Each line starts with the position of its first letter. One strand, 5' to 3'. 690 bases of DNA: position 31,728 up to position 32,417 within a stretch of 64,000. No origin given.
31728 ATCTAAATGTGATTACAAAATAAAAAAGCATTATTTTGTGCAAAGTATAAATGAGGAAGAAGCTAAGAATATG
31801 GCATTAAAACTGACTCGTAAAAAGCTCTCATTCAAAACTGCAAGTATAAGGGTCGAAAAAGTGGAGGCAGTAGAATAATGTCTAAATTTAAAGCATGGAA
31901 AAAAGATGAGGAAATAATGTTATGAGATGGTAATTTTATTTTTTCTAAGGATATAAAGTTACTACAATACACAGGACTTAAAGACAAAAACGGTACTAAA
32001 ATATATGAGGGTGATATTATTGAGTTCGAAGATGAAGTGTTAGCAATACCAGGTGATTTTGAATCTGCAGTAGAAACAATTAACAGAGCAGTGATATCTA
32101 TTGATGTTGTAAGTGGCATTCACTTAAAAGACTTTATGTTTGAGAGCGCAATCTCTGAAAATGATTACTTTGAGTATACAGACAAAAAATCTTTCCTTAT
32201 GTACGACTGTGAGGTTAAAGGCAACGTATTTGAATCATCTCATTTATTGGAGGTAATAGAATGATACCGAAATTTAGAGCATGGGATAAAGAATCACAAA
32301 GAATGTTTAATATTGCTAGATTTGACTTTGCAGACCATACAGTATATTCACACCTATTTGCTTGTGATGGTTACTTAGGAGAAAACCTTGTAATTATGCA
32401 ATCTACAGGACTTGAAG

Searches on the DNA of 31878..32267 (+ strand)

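Call 57: search_dna_similar(query=window:31878-32267:+, collection=phages, mode=near, max_rows=50)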
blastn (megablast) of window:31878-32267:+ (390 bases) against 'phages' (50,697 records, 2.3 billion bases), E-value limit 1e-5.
Records with a match: 21; places in all: 21; records where one place covers at least 80% of the query: 16.
Best place of each record, by identity: >=99% 1; 95-99% 15; 90-95% 4; 80-90% 1.
By first word of the organism name: Staphylococcus 20; Silviavirus 1.
By host as written in the record: - 5; Staphylococcus aureus 4; Staphylococcus aureus (phage propagation strain 47) 4; Staphylococcus aureus subsp. aureus 18790 genotype ST5-MRSA-IVa (2B) 2; Staphylococcus sp. 2; Staphylococcus aureus ATCC 12600 1; Staphylococcus carnosus TM300 1; Staphylococcus aureus RN4220 1; and 1 more.
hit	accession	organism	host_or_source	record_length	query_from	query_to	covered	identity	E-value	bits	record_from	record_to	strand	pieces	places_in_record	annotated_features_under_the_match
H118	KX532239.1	Staphylococcus phage StAP1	Staphylococcus aureus ATCC 12600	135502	1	390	100%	100.0%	0e+0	721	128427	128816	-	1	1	hypothetical protein (x3)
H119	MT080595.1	Staphylococcus phage vB_SauM_EW41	Staphylococcus carnosus TM300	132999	1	390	100%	98.7%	0e+0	693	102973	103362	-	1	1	record has no annotation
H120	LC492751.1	Staphylococcus phage KSAP7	Staphylococcus aureus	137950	1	390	100%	98.5%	0e+0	688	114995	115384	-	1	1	hypothetical protein (x2) | putative sensor protein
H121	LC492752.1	Staphylococcus phage KSAP11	Staphylococcus aureus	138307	1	390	100%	98.5%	0e+0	688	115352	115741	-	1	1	hypothetical protein (x2) | putative sensor protein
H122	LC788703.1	Staphylococcus phage phiRNIID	sewage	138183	1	390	100%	97.9%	0e+0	676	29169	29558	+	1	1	YopX family protein (x2) | hypothetical protein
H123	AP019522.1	Staphylococcus phage MR003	Staphylococcus aureus RN4220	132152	1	390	100%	96.9%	0e+0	654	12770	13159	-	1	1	phage protein (x2) | hypothetical protein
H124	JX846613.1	Staphylococcus phage vB_SauM_Romulus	Staphylococcus aureus (phage ...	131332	10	390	98%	98.4%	0e+0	671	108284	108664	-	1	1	YpoX protein I | YpoX protein II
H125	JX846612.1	Staphylococcus phage vB_SauM_Remus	Staphylococcus aureus (phage ...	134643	10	390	98%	98.4%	0e+0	671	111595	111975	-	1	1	YopX protein I | YpoX protein II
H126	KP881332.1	Staphylococcus phage Stau2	Staphylococcus aureus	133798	10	390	98%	98.4%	0e+0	671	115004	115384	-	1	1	YpoX protein I | putative sensor protein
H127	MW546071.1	Staphylococcus phage PM56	-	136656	10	390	98%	98.4%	0e+0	671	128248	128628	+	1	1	YopX protein I | YpoX protein II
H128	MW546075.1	Staphylococcus phage PM93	-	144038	10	390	98%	98.4%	0e+0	671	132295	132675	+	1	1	YopX protein I | YpoX protein II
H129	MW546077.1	Staphylococcus phage Romulus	-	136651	10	390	98%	98.4%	0e+0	671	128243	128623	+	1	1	YopX protein I | YpoX protein II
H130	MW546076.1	Silviavirus remus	-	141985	10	390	98%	98.4%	0e+0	671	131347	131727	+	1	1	YopX protein I | YpoX protein II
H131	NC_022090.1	Staphylococcus phage vB_SauM_Remus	Staphylococcus aureus (phage ...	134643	10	390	98%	98.4%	0e+0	671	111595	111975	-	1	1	YopX family protein | YpoX protein II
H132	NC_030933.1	Staphylococcus phage Stau2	Staphylococcus aureus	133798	10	390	98%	98.4%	0e+0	671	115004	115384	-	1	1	YopX family protein | putative sensor protein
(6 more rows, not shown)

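Call 58: get_annotated_region(hit=H119, flank=200)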
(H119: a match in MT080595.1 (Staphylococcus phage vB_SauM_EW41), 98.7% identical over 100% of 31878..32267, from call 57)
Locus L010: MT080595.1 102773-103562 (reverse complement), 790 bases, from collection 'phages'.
description: UNVERIFIED: Staphylococcus phage vB_SauM_EW41, complete genome.
organism: Staphylococcus phage vB_SauM_EW41 (NCBI taxid 2713023)
taxonomy: Viruses; Duplodnaviria; Heunggongvirae; Uroviricota; Caudoviricetes; Herelleviridae; Twortvirinae; Silviavirus
host: Staphylococcus carnosus TM300; source: wastewater; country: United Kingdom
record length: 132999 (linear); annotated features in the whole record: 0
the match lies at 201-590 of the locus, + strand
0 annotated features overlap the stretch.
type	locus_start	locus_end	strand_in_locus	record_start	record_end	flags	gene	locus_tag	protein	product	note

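Call 59: get_annotated_region(hit=H120, flank=200)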
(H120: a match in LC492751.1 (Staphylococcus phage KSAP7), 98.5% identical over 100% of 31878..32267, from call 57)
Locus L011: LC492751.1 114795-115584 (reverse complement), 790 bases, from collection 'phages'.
description: Staphylococcus phage KSAP7 genomic DNA, compelete genome.
organism: Staphylococcus phage KSAP7 (NCBI taxid 2599601)
taxonomy: Viruses; Duplodnaviria; Heunggongvirae; Uroviricota; Caudoviricetes; Herelleviridae; Twortvirinae; Silviavirus
host: Staphylococcus aureus; source: -; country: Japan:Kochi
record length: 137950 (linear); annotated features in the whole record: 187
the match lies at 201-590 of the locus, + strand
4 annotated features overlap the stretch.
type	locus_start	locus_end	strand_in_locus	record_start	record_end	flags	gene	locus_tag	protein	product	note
CDS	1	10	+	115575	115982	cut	-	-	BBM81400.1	hypothetical protein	orf148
CDS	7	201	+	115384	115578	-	-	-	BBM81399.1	hypothetical protein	orf147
CDS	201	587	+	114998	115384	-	-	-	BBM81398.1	hypothetical protein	orf146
CDS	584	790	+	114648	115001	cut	-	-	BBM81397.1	putative sensor protein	orf145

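Call 60: get_annotated_region(hit=H122, flank=200)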
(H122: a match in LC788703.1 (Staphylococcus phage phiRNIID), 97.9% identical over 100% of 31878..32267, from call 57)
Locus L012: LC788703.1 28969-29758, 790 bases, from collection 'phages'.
description: Staphylococcus phage phiRNIID DNA, complete sequence.
organism: Staphylococcus phage phiRNIID (NCBI taxid 3092518)
taxonomy: Viruses; Duplodnaviria; Heunggongvirae; Uroviricota; Caudoviricetes; Herelleviridae; Twortvirinae; Silviavirus
host: -; source: sewage; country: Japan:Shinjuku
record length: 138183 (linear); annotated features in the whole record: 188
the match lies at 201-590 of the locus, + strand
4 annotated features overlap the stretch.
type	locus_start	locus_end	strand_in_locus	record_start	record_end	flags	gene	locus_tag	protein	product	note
CDS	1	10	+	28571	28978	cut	-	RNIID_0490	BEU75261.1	hypothetical protein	-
CDS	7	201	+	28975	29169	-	-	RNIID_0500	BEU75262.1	hypothetical protein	-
CDS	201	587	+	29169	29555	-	-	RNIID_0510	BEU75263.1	YopX family protein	-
CDS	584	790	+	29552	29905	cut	-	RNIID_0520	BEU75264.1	YopX family protein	-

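Call 61: get_annotated_region(hit=H123, flank=200)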
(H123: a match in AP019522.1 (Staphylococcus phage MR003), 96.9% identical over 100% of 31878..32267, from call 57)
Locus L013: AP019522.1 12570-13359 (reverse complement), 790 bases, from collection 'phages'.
description: Staphylococcal phage MR003 DNA, complete genome.
organism: Staphylococcus phage MR003 (NCBI taxid 2496589)
taxonomy: Viruses; Duplodnaviria; Heunggongvirae; Uroviricota; Caudoviricetes; Herelleviridae; Twortvirinae; Silviavirus
host: Staphylococcus aureus RN4220; source: wastewater; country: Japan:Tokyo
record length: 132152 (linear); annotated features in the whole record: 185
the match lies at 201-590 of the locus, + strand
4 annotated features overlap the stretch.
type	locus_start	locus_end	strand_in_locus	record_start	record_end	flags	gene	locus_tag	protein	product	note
CDS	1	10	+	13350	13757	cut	-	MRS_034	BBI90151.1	hypothetical protein within a prophage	-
CDS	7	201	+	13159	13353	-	-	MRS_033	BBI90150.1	phage protein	-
CDS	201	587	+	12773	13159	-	-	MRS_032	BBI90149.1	phage protein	-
CDS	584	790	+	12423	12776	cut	-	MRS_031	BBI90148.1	hypothetical protein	-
